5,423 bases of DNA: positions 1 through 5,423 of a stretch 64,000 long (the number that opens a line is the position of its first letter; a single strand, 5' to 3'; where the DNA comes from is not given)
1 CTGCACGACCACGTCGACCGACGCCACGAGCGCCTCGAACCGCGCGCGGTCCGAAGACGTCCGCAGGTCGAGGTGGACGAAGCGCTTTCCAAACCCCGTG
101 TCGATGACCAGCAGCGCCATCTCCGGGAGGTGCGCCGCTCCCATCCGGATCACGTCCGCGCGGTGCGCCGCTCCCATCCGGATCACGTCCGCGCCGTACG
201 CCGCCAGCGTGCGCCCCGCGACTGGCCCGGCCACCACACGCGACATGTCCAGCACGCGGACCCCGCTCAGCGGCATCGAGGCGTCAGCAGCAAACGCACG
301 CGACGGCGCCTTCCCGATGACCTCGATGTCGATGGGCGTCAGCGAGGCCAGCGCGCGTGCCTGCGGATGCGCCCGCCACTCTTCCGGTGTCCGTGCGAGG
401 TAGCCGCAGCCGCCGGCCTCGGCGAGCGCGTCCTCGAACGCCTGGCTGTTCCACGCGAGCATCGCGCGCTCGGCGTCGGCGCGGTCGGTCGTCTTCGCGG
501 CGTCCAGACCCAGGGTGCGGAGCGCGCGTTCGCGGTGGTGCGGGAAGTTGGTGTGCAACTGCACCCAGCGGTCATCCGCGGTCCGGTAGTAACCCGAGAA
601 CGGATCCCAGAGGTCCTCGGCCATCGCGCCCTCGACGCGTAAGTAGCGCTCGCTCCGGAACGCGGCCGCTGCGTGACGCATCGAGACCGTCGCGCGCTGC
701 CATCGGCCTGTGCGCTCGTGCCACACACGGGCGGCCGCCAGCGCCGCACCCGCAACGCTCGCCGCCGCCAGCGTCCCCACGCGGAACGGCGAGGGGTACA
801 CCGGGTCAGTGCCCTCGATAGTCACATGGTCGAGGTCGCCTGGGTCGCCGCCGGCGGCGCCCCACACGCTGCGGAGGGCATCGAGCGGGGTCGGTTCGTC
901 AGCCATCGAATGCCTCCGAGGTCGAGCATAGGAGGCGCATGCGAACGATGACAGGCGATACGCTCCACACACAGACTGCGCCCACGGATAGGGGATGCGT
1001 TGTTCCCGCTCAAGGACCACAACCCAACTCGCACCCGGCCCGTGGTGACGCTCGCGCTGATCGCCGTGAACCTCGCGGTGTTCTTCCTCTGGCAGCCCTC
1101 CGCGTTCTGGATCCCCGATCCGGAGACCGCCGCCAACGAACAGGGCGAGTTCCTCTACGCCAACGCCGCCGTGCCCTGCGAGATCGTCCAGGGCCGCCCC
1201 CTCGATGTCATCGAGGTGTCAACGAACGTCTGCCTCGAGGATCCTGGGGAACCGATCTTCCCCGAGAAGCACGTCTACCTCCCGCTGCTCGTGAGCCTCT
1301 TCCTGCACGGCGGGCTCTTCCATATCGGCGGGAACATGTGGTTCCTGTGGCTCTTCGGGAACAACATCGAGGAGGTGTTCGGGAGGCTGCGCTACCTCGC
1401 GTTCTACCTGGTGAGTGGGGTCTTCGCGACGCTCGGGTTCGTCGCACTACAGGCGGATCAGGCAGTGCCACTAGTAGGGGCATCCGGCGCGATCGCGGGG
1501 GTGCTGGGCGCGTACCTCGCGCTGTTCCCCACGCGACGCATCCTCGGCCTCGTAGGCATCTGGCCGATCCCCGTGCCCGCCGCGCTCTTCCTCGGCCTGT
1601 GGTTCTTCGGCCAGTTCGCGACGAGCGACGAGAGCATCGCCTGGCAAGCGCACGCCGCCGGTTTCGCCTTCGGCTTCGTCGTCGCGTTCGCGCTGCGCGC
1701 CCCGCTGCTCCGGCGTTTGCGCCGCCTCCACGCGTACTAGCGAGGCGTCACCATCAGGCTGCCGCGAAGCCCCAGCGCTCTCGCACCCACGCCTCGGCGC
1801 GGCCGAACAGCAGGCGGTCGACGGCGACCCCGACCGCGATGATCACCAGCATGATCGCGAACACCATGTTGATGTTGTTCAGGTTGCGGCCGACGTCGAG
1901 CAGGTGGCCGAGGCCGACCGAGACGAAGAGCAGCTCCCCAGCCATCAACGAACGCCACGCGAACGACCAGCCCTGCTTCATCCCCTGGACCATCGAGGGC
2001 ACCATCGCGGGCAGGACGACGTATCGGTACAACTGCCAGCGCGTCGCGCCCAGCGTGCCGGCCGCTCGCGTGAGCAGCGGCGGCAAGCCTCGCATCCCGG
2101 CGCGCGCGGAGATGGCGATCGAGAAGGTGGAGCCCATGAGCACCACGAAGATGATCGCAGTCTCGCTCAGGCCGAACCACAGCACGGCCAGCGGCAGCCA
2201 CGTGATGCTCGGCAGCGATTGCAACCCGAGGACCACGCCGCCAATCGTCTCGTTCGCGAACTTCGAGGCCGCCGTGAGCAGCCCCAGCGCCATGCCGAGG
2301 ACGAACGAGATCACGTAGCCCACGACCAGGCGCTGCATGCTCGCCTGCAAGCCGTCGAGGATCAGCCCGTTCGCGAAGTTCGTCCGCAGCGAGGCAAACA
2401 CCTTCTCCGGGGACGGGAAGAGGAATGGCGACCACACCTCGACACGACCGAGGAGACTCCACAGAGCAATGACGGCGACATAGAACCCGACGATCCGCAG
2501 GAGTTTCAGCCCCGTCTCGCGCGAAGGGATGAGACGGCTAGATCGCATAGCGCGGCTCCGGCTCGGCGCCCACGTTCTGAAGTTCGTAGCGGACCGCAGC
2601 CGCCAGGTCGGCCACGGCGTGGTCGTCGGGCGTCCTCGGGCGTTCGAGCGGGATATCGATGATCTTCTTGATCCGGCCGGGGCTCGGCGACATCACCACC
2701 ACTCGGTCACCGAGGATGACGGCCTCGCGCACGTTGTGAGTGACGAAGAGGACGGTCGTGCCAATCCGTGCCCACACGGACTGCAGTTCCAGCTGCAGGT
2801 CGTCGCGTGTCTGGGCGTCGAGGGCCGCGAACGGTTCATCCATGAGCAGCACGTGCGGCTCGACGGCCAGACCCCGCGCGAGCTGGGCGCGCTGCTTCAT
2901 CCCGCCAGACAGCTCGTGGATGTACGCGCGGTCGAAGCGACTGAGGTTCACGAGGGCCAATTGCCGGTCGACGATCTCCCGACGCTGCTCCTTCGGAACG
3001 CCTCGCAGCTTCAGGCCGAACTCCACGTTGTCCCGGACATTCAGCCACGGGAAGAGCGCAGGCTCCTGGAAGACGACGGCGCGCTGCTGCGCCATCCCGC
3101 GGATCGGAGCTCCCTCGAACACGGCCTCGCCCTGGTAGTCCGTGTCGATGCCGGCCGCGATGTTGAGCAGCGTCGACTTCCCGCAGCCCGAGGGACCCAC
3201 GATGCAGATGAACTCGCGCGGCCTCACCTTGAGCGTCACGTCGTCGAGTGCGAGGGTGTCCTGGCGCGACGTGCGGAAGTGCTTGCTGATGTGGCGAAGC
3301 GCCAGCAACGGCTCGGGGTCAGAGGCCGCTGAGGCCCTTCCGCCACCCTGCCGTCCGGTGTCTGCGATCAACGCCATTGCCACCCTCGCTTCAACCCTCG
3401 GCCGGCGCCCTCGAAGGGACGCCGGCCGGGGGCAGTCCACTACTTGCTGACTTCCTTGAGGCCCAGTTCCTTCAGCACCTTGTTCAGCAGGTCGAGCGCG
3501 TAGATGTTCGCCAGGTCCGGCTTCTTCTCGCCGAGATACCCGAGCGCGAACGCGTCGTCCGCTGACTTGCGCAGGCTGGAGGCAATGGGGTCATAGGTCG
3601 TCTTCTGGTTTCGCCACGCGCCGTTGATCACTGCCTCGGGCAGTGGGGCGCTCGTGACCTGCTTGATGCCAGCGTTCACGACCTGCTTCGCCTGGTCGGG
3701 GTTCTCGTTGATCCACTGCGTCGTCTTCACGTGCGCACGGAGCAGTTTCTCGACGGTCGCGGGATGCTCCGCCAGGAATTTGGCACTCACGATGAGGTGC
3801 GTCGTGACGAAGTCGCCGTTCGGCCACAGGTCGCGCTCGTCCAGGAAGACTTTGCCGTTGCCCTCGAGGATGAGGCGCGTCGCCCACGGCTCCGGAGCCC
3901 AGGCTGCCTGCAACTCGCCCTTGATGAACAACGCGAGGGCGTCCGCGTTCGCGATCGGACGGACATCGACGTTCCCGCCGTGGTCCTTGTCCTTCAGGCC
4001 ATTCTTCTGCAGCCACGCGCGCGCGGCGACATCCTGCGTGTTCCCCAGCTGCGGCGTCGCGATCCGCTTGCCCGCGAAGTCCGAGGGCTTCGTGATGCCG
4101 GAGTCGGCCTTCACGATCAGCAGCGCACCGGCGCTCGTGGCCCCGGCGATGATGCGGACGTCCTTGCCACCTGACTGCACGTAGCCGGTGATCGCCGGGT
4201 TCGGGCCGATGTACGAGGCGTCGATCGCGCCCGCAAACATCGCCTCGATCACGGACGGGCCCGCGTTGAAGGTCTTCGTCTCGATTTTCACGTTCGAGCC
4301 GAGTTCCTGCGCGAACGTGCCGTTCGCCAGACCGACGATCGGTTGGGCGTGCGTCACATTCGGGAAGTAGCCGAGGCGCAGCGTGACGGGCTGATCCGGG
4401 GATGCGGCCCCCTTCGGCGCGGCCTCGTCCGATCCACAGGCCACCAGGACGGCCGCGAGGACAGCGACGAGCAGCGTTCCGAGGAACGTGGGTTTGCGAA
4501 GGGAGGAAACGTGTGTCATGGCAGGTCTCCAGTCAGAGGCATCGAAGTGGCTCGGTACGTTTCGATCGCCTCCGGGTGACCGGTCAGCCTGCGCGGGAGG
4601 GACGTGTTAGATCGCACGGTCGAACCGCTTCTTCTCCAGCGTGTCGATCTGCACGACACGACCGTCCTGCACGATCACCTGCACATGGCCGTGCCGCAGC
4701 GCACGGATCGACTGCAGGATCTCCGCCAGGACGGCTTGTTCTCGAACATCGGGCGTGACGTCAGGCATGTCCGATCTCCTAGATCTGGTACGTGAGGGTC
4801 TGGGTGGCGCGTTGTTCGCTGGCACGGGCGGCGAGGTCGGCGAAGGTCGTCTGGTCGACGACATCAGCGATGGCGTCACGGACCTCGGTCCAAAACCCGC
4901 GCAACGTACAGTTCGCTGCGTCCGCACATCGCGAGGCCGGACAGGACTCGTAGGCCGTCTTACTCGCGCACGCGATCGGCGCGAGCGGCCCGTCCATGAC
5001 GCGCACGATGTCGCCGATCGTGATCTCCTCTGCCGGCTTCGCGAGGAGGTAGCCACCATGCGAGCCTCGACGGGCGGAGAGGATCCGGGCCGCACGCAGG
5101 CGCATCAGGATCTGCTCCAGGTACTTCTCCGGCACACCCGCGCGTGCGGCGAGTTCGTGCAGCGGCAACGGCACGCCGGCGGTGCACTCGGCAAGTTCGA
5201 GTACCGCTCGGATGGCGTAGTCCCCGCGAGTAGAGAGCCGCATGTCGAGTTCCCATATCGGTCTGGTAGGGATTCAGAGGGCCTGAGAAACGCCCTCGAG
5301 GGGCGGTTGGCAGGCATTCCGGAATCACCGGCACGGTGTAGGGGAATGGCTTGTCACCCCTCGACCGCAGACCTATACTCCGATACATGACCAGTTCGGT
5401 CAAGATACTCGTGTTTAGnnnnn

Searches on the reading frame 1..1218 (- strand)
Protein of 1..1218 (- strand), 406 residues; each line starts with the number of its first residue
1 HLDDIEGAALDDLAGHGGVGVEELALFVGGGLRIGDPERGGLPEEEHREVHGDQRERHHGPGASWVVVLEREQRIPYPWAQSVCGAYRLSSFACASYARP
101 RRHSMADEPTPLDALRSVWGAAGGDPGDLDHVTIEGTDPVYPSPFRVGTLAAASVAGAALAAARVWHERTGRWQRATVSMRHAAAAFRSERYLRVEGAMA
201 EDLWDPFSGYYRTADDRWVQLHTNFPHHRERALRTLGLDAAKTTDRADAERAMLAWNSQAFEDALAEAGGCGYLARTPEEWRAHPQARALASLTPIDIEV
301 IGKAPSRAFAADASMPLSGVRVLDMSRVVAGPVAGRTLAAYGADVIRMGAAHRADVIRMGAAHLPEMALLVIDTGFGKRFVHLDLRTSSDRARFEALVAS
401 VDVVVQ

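Call 33: search_protein_families(library=pfam, proteins=[window:1-1218:-], max_evalue=0.0001)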
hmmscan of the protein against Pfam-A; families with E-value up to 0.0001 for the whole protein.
window:1-1218:- (406 aa): 1 family
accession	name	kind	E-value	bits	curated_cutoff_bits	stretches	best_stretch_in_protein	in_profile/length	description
PF02515.22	CoA_transf_3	-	2.4e-27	96.4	23.3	2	317-406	1-90/366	CoA-transferase family III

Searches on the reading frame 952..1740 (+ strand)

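Call 98: search_protein_families(library=pfam, proteins=[window:952-1740:+], max_evalue=0.0001)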
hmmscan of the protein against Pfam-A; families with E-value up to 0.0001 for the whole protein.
window:952-1740:+ (262 aa): 1 family
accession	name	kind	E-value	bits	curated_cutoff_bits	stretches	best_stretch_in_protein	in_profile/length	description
PF01694.28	Rhomboid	-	1.1e-32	113.6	22.6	1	111-249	6-141/143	Rhomboid domain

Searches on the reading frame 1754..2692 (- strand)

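Call 98: search_protein_families(library=pfam, proteins=[window:1754-2692:-], max_evalue=0.0001)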
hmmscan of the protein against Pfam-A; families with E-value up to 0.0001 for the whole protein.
window:1754-2692:- (312 aa): 1 family
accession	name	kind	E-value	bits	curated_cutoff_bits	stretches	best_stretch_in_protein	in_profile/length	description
PF00528.27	BPD_transp_1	-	5.8e-20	72.2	26.4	1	133-294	1-174/184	Binding-protein-dependent transport system inner membrane component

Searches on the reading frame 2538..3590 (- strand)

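Call 33: search_protein_families(library=pfam, proteins=[window:2538-3590:-], max_evalue=0.0001)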
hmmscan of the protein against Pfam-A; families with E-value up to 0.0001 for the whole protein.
window:2538-3590:- (350 aa): 2 families
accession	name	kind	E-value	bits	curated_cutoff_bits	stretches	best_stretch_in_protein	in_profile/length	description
PF00005.33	ABC_tran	-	3.3e-29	102.7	25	1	115-255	1-137/137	ABC transporter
PF13304.12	AAA_21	-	8.7e-05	23.2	27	0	127-190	1-71/304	AAA domain, putative AbiEii toxin, Type IV TA system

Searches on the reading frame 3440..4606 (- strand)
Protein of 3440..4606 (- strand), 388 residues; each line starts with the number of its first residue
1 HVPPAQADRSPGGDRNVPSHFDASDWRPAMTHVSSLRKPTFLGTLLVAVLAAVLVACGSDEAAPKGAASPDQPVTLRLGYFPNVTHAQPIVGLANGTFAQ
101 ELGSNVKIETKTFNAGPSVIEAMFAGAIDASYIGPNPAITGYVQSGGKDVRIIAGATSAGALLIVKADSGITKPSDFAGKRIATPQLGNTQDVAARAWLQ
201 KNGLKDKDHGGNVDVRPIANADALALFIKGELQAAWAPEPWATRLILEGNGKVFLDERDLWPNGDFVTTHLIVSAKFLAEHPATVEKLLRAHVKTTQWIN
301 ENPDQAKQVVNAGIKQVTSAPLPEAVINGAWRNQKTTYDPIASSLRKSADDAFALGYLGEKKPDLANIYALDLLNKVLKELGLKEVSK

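Call 33: search_protein_families(library=pfam, proteins=[window:3440-4606:-], max_evalue=0.0001)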
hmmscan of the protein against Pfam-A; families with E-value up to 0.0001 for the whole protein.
window:3440-4606:- (388 aa): 3 families
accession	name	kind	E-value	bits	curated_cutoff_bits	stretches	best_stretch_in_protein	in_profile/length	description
PF13379.11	NMT1_2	-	1.4e-36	127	24.7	1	72-310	4-248/252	NMT1-like family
PF09084.16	NMT1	-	7.7e-17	62.4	20.5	1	86-306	4-216/216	NMT1/THI5 like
PF12974.12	Phosphonate-bd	-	5.7e-11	42.7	27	1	100-250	25-175/242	ABC transporter, phosphonate, periplasmic substrate-binding protein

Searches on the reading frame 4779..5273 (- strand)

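Call 98: search_protein_families(library=pfam, proteins=[window:4779-5273:-], max_evalue=0.0001)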
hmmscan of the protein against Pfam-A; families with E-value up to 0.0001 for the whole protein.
window:4779-5273:- (164 aa): 1 family
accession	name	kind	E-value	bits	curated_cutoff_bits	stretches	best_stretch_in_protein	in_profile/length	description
PF02082.26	Rrf2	-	2e-37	128.7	30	1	13-149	1-131/132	Iron-dependent Transcriptional regulator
